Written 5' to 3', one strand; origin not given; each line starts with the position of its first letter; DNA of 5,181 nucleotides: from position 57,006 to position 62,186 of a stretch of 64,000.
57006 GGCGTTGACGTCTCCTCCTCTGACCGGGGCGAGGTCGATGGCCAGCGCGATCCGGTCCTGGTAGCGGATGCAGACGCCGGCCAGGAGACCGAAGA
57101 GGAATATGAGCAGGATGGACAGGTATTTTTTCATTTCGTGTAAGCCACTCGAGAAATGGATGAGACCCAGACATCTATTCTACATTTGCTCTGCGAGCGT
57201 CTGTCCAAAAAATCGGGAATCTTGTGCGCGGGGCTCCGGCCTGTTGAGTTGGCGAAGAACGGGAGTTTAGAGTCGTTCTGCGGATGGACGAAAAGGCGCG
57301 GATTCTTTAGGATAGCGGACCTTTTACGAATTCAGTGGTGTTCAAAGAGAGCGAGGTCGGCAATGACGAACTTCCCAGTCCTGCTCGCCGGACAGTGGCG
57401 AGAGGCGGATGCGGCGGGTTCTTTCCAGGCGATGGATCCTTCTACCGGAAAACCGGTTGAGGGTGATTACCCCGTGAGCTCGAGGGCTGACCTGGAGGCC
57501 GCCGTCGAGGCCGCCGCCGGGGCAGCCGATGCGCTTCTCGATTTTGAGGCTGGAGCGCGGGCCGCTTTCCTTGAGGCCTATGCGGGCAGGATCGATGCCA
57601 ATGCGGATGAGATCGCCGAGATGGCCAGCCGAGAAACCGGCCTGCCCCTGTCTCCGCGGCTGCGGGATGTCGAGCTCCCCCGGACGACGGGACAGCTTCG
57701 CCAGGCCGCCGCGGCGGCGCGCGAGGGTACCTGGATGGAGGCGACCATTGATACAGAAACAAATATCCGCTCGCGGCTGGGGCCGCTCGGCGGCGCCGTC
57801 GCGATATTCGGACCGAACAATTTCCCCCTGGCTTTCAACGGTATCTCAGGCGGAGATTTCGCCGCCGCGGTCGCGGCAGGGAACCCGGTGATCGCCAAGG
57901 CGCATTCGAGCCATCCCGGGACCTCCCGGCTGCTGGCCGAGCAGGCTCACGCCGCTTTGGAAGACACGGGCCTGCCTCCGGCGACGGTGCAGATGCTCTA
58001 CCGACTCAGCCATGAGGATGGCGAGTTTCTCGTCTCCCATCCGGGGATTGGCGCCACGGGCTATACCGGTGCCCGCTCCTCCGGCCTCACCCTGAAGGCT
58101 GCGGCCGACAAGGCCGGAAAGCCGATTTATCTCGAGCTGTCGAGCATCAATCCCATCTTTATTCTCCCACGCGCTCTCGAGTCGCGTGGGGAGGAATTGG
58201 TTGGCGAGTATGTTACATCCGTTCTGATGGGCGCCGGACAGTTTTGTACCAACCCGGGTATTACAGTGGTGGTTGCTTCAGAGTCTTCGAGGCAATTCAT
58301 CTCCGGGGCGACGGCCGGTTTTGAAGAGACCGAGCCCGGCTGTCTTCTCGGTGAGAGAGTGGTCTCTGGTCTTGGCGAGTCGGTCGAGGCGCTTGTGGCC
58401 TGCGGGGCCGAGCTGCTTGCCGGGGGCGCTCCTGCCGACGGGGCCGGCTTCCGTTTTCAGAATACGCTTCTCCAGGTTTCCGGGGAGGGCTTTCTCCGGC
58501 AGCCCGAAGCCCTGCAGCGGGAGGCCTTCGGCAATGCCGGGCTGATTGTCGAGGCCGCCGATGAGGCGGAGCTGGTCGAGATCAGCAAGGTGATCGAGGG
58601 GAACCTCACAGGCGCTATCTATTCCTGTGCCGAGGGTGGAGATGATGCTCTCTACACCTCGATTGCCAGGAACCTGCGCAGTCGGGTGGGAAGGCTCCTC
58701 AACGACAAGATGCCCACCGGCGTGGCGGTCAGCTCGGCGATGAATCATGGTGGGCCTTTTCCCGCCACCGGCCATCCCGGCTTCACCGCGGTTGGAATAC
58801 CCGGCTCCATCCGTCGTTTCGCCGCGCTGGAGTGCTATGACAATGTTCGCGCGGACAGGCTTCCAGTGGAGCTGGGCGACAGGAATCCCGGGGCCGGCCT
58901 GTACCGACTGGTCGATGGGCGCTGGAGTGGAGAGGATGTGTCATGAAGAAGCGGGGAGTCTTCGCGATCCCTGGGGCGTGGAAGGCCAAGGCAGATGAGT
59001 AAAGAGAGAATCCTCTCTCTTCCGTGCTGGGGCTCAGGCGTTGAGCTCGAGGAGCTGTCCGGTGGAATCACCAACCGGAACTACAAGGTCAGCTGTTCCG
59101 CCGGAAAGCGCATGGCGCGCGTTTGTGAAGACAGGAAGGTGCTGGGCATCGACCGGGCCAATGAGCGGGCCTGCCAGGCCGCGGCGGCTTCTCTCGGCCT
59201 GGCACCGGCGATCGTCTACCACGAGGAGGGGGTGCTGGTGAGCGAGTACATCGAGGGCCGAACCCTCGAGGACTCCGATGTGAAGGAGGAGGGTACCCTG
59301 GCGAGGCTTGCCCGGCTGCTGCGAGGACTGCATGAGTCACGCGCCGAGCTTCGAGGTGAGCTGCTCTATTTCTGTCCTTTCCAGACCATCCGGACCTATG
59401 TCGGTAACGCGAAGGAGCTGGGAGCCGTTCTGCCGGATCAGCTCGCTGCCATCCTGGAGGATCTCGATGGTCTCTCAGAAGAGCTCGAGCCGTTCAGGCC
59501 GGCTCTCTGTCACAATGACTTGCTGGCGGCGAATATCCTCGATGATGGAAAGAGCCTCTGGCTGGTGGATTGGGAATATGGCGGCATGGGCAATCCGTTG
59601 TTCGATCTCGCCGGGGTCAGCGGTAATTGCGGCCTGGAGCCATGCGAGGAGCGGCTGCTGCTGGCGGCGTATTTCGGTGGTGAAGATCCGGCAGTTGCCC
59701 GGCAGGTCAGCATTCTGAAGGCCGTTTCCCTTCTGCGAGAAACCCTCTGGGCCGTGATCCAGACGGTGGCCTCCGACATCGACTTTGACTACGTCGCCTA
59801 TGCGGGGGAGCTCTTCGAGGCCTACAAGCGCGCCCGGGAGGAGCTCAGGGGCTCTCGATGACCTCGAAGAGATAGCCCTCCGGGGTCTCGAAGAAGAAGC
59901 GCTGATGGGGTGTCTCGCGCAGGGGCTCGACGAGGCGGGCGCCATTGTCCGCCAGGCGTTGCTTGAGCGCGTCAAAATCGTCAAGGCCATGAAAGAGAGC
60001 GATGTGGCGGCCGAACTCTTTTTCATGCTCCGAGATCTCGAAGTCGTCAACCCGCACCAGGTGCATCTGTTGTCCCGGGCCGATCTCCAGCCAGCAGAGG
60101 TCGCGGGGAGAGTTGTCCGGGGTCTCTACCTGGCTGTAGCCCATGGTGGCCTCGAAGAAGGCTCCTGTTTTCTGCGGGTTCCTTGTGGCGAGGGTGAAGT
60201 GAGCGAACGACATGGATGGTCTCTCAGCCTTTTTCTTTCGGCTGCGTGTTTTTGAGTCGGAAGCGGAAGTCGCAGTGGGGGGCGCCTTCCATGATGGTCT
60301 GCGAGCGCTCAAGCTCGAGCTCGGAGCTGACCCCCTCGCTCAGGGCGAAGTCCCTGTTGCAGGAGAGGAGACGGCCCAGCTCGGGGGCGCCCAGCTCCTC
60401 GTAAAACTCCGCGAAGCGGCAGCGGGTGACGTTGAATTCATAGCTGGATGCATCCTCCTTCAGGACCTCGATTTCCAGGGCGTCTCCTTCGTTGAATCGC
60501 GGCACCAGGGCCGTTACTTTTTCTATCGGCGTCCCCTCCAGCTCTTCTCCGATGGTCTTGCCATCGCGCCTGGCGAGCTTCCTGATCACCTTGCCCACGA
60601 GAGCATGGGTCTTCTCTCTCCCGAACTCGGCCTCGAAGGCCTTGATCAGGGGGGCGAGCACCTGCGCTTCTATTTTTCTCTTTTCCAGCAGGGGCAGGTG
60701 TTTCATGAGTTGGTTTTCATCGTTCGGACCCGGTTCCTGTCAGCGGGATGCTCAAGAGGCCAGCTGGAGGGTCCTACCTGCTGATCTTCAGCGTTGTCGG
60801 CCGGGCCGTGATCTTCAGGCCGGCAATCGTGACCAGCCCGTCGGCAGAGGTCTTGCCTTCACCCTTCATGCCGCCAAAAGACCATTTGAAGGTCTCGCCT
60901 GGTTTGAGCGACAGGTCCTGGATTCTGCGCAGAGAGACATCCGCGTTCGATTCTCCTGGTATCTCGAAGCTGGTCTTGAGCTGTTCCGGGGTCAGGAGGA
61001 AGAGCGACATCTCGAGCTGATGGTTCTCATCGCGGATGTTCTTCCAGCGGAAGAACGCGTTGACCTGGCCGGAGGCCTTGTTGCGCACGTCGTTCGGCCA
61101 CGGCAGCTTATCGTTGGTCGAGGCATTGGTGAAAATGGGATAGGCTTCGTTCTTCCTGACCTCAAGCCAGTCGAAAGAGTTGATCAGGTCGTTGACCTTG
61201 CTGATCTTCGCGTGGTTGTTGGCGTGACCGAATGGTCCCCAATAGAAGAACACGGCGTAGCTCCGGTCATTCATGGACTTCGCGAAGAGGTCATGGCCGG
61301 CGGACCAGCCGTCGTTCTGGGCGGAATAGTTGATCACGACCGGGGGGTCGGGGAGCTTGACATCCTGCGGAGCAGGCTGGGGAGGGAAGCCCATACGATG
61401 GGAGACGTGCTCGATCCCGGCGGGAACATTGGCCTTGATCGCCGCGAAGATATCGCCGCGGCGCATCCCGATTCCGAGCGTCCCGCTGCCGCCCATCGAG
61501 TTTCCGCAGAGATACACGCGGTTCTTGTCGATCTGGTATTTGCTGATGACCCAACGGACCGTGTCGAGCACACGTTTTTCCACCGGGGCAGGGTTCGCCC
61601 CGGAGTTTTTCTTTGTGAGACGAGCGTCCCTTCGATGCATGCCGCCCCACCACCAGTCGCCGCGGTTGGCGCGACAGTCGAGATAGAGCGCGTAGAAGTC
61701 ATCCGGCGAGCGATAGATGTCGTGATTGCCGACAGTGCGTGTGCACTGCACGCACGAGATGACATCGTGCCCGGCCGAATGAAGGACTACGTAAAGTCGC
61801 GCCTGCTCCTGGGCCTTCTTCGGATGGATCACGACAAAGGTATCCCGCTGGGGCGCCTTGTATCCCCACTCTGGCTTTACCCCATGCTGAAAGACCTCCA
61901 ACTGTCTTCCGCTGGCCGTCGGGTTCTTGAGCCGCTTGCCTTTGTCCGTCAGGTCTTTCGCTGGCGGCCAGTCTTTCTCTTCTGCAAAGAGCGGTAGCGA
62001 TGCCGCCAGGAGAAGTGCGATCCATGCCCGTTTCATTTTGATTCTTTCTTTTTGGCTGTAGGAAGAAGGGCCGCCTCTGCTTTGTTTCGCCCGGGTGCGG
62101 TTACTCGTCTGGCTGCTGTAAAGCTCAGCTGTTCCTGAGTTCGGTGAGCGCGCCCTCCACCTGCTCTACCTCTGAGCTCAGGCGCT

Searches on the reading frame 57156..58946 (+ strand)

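Call 31: search_protein_families(library=pfam, proteins=[window:57156-58946:+], max_evalue=0.001)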
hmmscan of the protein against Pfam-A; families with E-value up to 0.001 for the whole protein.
window:57156-58946:+ (596 aa): 1 family
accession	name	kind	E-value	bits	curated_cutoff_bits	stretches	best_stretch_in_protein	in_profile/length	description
PF00171.27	Aldedh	-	8e-45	153.7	23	1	81-490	1-402/461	Aldehyde dehydrogenase family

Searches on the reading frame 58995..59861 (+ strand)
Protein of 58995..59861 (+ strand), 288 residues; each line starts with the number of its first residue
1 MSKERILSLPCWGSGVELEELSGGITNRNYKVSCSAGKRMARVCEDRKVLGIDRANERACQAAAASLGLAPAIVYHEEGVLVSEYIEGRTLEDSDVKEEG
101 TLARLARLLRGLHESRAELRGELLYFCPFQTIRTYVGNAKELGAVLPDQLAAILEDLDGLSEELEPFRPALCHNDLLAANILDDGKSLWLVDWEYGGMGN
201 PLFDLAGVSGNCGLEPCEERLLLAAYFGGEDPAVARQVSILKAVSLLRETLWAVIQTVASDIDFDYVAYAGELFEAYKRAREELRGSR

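Call 69: search_protein_families(library=pfam, proteins=[window:58995-59861:+], max_evalue=0.001)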
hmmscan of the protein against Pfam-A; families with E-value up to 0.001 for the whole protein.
window:58995-59861:+ (288 aa): 2 families
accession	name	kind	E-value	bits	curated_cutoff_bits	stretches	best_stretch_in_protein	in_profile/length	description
PF01633.27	Choline_kinase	-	8.6e-22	78.2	29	1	19-206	2-201/300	Choline/ethanolamine kinase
PF01636.29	APH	-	3e-18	66.9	23.2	1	18-234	2-235/239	Phosphotransferase enzyme family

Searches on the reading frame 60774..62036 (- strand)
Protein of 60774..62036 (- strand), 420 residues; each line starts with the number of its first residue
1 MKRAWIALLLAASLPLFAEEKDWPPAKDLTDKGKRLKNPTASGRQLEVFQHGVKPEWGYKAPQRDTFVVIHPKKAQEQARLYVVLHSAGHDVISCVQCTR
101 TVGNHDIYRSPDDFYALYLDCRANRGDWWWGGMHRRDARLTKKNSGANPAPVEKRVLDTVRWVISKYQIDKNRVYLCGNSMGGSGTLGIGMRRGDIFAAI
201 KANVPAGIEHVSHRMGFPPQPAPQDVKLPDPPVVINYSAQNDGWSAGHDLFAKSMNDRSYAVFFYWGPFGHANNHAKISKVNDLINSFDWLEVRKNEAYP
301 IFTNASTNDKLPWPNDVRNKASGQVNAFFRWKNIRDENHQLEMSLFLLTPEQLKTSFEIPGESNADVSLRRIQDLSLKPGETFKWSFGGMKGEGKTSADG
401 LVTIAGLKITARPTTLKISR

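Call 69: search_protein_families(library=pfam, proteins=[window:60774-62036:-], max_evalue=0.001)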
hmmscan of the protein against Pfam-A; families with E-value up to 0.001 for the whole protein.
window:60774-62036:- (420 aa): 1 family
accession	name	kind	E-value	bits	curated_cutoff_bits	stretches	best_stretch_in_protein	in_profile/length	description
PF00326.27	Peptidase_S9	-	3.4e-05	23.9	22.6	1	157-205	49-97/213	Prolyl oligopeptidase family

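Call 77: find_encoding_contigs(protein=window:60774-62036:-, flank=10000, max_places=1)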
Protein window:60774-62036:- (420 aa): 2 contigs read that carry it; 1 place shown.
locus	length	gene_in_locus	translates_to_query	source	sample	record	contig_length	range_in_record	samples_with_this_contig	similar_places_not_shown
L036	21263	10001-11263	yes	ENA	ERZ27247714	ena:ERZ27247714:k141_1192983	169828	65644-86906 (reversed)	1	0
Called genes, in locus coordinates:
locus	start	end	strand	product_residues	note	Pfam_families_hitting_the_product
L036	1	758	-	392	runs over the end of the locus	PF00448:SRP54, PF13401:AAA_22, PF00004:AAA (weak)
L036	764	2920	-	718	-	PF00771:FHIPEP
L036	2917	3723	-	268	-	PF01312:Bac_export_2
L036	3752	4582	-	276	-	PF01311:Bac_export_1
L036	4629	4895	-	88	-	PF01313:Bac_export_3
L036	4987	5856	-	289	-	PF00813:FliP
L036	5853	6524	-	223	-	PF04347:FliO (weak)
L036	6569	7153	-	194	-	PF14842:FliG_N (weak)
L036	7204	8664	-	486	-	PF01514:YscJ_FliF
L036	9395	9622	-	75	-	PF00376:MerR, PF13411:MerR_1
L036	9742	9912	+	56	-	-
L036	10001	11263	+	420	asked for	-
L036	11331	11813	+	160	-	PF14196:ATC_hydrolase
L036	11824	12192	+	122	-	PF00903:Glyoxalase, PF18029:Glyoxalase_6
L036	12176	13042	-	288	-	PF01633:Choline_kinase, PF01636:APH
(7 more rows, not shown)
